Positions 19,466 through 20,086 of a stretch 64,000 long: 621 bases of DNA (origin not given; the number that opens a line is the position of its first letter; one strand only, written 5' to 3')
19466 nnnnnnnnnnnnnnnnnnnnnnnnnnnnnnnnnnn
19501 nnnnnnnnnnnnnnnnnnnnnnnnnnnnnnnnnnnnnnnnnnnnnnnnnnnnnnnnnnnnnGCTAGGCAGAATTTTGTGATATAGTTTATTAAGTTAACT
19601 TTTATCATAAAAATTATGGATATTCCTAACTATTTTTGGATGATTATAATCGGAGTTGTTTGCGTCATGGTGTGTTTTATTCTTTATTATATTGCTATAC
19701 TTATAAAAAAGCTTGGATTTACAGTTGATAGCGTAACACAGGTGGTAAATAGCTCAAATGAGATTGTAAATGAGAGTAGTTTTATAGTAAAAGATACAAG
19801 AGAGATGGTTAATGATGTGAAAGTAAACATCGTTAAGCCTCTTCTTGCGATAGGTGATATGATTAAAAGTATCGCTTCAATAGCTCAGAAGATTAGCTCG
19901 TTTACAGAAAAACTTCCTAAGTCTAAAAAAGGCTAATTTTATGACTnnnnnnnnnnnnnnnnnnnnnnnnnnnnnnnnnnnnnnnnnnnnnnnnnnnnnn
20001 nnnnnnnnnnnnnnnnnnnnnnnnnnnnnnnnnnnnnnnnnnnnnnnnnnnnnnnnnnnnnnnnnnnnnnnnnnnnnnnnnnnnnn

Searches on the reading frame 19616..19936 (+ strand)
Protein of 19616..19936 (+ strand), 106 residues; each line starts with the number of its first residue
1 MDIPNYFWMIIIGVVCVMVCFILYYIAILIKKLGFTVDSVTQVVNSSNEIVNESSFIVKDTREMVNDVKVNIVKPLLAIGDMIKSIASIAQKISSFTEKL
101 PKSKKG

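Call 5: search_protein_families(library=pfam, proteins=[window:19616-19936:+], max_evalue=0.001)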
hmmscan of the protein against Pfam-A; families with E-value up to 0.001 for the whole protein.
window:19616-19936:+ (106 aa): 1 family
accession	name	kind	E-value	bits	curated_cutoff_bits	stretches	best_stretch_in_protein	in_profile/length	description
PF06103.16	DUF948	-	0.0005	20.6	37.2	1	19-97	10-88/89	Bacterial protein of unknown function (DUF948)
